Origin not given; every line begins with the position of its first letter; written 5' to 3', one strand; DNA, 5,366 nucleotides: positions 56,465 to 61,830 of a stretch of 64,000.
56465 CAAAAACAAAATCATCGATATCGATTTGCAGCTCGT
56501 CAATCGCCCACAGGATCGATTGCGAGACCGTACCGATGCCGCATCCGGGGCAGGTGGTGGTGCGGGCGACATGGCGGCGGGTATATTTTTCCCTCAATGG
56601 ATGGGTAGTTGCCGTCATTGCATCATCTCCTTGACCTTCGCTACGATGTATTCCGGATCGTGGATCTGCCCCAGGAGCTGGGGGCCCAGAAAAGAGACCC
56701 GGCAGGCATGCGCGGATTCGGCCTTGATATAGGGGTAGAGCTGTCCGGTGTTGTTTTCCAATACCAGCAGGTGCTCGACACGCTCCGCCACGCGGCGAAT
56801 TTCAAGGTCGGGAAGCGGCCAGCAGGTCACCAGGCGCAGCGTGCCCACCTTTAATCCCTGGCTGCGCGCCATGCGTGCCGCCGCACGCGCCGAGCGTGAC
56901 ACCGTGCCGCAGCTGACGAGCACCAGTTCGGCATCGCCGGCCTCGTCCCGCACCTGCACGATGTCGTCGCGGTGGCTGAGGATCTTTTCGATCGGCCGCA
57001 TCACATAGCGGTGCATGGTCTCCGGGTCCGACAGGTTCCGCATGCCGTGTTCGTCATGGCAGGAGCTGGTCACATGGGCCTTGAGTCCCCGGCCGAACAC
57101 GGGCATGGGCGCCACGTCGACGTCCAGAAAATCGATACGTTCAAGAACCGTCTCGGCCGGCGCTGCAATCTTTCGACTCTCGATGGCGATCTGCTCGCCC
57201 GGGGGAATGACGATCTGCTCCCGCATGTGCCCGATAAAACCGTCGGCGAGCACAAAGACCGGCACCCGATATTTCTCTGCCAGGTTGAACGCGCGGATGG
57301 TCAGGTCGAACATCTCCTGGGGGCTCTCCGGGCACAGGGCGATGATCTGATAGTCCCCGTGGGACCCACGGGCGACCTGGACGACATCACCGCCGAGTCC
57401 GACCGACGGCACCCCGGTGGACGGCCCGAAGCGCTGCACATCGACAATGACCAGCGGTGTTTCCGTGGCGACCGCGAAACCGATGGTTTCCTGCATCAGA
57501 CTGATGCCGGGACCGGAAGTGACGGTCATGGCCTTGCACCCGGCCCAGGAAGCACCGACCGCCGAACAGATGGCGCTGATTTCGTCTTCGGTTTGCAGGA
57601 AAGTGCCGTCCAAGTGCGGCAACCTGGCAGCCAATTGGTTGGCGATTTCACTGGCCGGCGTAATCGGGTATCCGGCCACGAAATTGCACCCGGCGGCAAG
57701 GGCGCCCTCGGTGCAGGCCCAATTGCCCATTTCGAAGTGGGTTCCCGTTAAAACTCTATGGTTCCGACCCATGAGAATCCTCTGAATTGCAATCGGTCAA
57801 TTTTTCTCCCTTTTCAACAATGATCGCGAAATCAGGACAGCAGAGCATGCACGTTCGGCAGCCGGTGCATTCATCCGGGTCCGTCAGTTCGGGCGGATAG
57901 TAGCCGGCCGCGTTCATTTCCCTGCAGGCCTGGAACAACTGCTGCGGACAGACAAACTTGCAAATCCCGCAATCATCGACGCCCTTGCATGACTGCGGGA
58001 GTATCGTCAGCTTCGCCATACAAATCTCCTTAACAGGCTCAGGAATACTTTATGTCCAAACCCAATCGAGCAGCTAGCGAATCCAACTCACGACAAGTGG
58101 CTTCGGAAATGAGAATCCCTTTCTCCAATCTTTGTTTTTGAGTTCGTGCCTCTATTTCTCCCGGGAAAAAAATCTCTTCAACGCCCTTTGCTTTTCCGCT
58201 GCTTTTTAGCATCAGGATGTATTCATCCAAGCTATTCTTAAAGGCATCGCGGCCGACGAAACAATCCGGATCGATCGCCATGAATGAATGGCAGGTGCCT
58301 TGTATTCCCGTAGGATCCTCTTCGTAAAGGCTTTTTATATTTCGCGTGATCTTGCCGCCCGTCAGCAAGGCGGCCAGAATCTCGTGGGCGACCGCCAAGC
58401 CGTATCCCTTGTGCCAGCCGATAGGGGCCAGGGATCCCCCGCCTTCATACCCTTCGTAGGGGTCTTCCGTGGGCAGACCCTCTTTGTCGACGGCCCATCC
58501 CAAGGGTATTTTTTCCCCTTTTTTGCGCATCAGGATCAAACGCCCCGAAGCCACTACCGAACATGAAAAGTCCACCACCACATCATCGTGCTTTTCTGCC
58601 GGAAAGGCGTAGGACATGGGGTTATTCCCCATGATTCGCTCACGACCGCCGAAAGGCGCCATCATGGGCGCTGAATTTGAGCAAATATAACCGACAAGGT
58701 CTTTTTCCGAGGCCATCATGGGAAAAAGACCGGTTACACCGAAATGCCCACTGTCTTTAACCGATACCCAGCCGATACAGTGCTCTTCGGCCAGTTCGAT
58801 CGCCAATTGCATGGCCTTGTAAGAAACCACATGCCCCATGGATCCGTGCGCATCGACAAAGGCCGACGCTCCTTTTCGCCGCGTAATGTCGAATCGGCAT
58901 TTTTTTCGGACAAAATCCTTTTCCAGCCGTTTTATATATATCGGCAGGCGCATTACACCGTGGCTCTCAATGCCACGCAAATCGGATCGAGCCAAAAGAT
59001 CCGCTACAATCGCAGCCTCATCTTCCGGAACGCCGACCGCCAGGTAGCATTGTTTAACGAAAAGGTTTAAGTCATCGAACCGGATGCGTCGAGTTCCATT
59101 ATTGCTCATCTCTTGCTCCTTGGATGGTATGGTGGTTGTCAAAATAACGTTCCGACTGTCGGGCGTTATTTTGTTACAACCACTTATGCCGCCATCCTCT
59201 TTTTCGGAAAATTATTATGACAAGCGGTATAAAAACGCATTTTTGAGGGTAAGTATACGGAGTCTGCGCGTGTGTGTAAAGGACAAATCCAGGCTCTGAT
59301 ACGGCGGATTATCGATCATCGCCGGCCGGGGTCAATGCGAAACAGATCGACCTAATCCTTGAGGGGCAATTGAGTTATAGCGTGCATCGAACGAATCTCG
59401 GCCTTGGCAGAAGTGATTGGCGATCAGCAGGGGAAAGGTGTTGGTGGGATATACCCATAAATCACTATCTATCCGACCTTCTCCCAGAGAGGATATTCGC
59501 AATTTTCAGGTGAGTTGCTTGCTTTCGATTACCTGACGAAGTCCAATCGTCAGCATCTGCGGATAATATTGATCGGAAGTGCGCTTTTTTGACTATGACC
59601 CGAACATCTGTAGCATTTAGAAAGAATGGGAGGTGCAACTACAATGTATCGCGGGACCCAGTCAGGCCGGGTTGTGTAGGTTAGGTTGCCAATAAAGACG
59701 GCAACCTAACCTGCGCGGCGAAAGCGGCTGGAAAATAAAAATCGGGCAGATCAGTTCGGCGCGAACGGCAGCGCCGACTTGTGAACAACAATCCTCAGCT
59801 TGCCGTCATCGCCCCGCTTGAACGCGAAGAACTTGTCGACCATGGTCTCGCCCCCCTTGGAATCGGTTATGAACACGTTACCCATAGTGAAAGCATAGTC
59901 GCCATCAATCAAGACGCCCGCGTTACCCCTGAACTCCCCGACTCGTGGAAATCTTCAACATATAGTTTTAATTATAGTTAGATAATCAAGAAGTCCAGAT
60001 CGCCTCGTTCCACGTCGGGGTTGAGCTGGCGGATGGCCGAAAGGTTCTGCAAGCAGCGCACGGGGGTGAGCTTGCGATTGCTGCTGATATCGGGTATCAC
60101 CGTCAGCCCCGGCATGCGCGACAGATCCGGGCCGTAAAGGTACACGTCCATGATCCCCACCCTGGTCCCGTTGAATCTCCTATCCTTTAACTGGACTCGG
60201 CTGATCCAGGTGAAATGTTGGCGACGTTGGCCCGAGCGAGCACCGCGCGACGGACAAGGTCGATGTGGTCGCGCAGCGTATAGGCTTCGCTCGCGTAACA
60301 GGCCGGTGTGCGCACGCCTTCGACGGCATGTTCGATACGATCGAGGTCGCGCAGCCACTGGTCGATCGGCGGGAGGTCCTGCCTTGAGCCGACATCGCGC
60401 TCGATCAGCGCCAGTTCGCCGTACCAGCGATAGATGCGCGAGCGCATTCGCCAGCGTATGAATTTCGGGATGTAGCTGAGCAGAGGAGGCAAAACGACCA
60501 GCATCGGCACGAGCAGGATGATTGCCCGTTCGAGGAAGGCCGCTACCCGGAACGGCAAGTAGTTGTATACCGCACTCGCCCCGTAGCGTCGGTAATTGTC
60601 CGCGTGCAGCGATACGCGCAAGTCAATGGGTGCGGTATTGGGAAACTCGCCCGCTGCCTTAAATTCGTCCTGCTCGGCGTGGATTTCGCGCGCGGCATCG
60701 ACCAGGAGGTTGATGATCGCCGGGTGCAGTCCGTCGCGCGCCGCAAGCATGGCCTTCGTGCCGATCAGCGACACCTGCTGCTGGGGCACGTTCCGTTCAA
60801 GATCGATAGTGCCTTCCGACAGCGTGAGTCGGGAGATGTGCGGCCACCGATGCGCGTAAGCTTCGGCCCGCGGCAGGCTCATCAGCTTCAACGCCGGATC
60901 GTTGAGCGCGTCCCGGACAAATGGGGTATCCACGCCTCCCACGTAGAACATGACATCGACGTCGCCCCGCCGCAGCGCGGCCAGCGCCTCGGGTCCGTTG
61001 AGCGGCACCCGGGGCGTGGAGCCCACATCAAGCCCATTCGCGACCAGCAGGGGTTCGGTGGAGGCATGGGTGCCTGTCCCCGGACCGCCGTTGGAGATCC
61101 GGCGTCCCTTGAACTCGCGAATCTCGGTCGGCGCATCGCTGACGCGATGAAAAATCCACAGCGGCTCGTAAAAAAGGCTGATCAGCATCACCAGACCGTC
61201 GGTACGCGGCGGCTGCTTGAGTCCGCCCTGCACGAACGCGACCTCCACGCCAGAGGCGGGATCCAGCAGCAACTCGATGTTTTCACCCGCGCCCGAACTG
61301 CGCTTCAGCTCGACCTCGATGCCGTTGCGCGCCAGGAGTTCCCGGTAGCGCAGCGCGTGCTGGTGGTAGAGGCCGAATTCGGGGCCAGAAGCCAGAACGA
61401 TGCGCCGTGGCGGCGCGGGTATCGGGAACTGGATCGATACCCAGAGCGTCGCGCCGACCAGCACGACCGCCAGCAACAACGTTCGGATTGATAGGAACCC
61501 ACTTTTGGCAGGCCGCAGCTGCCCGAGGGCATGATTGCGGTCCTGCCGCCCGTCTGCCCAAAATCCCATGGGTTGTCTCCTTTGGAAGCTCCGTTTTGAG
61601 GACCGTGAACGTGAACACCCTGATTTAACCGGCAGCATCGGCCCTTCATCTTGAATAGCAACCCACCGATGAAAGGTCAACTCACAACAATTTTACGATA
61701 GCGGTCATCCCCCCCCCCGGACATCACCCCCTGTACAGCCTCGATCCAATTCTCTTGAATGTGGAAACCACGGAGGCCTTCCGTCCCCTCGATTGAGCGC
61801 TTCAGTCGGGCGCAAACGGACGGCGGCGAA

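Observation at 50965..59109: Unassigned anaerobic module: KdaD-like dehydratase and beta-hydroxyacid reductase convergent with an Ldh_2, OFOR (delta-alpha-beta-gamma), AbfD-like operon; possible route from C5 2-oxo acids to crotonyl-CoA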

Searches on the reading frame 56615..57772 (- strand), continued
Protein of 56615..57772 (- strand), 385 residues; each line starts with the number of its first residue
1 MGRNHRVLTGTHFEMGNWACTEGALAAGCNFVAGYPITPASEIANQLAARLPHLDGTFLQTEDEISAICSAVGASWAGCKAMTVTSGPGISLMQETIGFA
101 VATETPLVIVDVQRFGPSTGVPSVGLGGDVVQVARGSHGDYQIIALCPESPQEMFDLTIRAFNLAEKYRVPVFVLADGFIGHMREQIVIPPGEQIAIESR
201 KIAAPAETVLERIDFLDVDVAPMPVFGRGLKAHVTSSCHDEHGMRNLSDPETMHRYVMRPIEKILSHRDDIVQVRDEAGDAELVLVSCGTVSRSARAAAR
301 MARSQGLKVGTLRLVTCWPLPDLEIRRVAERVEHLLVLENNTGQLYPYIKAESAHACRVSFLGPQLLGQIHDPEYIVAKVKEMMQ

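Call 81: find_encoding_contigs(protein=P0353, flank=10000, max_places=1)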
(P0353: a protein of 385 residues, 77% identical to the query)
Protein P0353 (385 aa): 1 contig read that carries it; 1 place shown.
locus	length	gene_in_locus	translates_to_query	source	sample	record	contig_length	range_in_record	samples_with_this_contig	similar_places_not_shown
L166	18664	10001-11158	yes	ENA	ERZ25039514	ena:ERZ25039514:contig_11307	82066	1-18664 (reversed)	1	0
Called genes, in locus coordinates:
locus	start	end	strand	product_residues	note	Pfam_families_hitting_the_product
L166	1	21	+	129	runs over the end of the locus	PF02311:AraC_binding, PF07883:Cupin_2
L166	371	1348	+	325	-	PF03401:TctC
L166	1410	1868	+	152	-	PF07331:TctB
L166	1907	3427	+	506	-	PF01970:TctA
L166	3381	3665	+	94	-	-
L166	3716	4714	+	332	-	PF03480:DctP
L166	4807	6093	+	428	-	PF06808:DctM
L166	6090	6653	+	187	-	PF04290:DctQ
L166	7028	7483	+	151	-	PF04074:DUF386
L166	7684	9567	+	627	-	PF02730:AFOR_N, PF01314:AFOR_C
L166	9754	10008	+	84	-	PF12837:Fer4_6 (faint), PF12838:Fer4_7 (faint), PF13237:Fer4_10 (faint), PF13484:Fer4_16 (faint), PF13187:Fer4_9 (weak), PF00037:Fer4 (faint)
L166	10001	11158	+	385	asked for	PF01855:POR_N, PF02780:Transketolase_C, PF17147:PFOR_II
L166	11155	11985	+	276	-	PF02775:TPP_enzyme_C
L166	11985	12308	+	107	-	PF01558:POR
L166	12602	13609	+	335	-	PF11794:HpaB_N, PF03241:HpaB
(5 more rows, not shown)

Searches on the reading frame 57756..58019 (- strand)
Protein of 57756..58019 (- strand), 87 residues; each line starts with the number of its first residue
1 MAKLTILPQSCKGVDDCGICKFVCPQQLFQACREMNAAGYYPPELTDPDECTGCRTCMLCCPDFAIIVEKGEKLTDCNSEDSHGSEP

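Call 3: search_protein_families(library=pfam, proteins=[window:57756-58019:-])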
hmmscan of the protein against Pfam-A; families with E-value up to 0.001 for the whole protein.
window:57756-58019:- (87 aa): 4 families
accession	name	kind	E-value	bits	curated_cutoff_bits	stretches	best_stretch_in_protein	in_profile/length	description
PF12837.12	Fer4_6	-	2.5e-05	24.5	25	0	47-63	5-21/24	4Fe-4S binding domain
PF00037.32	Fer4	-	5.7e-05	23.2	21.1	0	47-66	4-23/24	4Fe-4S binding domain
PF13187.11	Fer4_9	-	0.00011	22.6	27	1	16-64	4-50/52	4Fe-4S dicluster domain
PF13237.11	Fer4_10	-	0.00095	19.5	25.5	0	46-69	4-22/53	4Fe-4S dicluster domain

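Call 4: search_protein_families(library=ncbifam, proteins=[window:57756-58019:-])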
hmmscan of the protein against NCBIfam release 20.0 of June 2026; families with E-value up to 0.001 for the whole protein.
window:57756-58019:- (87 aa): 9 families
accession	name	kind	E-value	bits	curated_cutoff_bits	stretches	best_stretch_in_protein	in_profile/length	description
NF042987.1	OGOR_delta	exception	1.4e-10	41.2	125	1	11-68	33-87/89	2-oxoglutarate ferredoxin oxidoreductase subunit delta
NF007205.0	PRK09626.1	equivalog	1.7e-08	34.4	93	1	10-71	18-76/105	2-oxoglutarate-acceptor oxidoreductase subunit OorD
NF040864.1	HgcB_ferredoxin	equivalog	5e-07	29.5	99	1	3-71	8-66/93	mercury methylation ferredoxin HgcB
TIGR02179.1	PorD_KorD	subfamily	0.00015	21.8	60.05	0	46-73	22-49/78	2-oxoacid:acceptor oxidoreductase, delta subunit, pyruvate/2-ketoisovalerate family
NF043039.1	HgcAB_like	equivalog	0.00022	21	285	1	4-66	295-349/350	HgcAB-like fusion protein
NF007204.0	PRK09625.1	equivalog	0.00029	20.9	125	0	48-81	58-90/133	pyruvate flavodoxin oxidoreductase subunit delta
NF040684.1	PorD_Arch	equivalog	0.00045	20.3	120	0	47-71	30-54/85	pyruvate synthase subunit PorD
NF045763.1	PhenlGlyoxDHPadF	equivalog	0.00077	19.6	150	0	46-71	28-52/78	NADH-dependent phenylglyoxylate dehydrogenase subunit delta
NF045790.1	OxalOxreddelta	equivalog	0.00084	18.6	230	0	46-73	257-284/316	oxalate oxidoreductase subunit delta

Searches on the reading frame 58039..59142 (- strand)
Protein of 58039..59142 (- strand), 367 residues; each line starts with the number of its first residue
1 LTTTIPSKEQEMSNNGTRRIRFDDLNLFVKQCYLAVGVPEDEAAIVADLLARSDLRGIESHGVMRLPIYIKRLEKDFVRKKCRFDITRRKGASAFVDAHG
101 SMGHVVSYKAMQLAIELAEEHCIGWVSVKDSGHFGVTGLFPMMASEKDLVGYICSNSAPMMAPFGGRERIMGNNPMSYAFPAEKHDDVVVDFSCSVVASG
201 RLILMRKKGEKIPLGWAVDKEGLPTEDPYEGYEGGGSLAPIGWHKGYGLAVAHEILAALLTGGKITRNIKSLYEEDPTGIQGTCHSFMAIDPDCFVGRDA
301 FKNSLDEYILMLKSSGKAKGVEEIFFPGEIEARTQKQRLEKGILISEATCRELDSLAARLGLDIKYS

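Call 3: search_protein_families(library=pfam, proteins=[window:58039-59142:-])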
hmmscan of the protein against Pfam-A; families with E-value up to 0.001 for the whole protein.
window:58039-59142:- (367 aa): 1 family
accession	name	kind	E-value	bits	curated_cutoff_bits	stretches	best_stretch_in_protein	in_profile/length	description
PF02615.19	Ldh_2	-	2.9e-114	382.1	38.8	1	21-353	2-332/333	Malate/L-lactate dehydrogenase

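Call 4: search_protein_families(library=ncbifam, proteins=[window:58039-59142:-])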
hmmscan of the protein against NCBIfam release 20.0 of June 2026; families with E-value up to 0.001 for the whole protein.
window:58039-59142:- (367 aa): 5 families
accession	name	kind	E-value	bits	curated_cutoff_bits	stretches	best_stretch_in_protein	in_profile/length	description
NF040650.1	sulfolac_dhydr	equivalog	7.6e-83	278.5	500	1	22-365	5-338/339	L-sulfolactate dehydrogenase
NF011599.0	PRK15025.1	equivalog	1.2e-65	222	356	1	20-349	3-327/349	ureidoglycolate dehydrogenase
NF007504.0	PRK10098.1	equivalog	7.3e-64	215.8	336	1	17-363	4-347/360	malate/lactate/ureidoglycolate dehydrogenase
TIGR03175.1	AllD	equivalog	7e-63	212.8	496.2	1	22-348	5-326/349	ureidoglycolate dehydrogenase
NF009750.0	PRK13260.1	equivalog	5.7e-50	170.3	316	1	19-353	2-329/332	3-dehydro-L-gulonate 2-dehydrogenase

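Call 48: search_solved_structures(query=window:58039-59142:-, show_alignments=0)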
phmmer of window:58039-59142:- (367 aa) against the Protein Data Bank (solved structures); distinct sequences matched with E-value up to 0.001: 13.
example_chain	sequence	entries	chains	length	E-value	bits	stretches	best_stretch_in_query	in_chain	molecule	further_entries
1vbi_A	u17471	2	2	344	5.2e-70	239.2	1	20-362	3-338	Type 2 malate/lactate dehydrogenase | malate/L-lactate dehydrogenase family protein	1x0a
1v9n_A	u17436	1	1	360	3.4e-67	230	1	19-363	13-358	Malate dehydrogenase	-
2x06_A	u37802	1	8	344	6.5e-65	222.5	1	35-365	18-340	L-SULFOLACTATE DEHYDROGENASE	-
4h8a_A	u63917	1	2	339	4.3e-47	163.8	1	20-346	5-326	Ureidoglycolate dehydrogenase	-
4fjs_A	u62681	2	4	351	4.6e-47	163.7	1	20-347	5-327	Ureidoglycolate dehydrogenase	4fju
1xrh_A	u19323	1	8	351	4.9e-47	163.6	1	21-347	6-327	Ureidoglycolate Dehydrogenase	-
3i0p_A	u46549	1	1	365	1.7e-46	161.9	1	12-358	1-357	Malate dehydrogenase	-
3uoe_A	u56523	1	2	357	2.4e-44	154.8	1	36-330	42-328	Dehydrogenase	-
2g8y_A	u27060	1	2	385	7.6e-43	149.9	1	19-362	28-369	Malate/L-lactate dehydrogenases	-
1z2i_A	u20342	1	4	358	3.2e-40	141.2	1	16-359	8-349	malate dehydrogenase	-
1nxu_A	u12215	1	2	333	5.2e-35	124.1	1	19-356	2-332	Hypothetical oxidoreductase yiaK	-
1s20_A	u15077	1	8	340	6.6e-35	123.7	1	19-354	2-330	Hypothetical oxidoreductase yiaK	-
1wtj_A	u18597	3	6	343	9e-34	120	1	16-357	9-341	ureidoglycolate dehydrogenase | delta1-piperideine-2-carboxylate reductase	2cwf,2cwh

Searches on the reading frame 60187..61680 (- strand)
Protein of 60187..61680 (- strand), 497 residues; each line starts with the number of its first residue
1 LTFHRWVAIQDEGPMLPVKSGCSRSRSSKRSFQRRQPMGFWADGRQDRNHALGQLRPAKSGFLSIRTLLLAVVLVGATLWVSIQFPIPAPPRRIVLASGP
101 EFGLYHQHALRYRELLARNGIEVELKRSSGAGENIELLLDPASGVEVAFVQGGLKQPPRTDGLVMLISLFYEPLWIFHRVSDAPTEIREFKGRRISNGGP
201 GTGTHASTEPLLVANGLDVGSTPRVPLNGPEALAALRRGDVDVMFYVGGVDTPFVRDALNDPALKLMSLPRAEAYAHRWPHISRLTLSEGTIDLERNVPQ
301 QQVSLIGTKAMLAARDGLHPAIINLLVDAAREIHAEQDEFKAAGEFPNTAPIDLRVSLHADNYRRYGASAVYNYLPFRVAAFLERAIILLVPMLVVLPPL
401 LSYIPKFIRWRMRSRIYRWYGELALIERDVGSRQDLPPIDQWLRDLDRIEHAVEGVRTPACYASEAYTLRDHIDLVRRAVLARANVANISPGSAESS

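Call 8: search_protein_families(library=pfam, proteins=[window:60187-61680:-])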
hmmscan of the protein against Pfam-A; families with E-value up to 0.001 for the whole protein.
window:60187-61680:- (497 aa): 1 family
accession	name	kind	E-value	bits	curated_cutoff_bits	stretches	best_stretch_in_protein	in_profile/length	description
PF16868.10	NMT1_3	-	8.9e-10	39.1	27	1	120-330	30-247/289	NMT1-like family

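Call 65: search_protein_families(library=ncbifam, max_evalue=1e-8, proteins=[window:60187-61680:-])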
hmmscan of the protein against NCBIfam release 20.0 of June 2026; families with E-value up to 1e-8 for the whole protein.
window:60187-61680:- (497 aa): 1 family
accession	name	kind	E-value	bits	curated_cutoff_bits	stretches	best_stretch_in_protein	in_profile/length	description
TIGR02122.1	TRAP_TAXI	subfamily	1.2e-11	44.1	84.35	1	69-343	9-288/320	TAXI family TRAP transporter solute-binding subunit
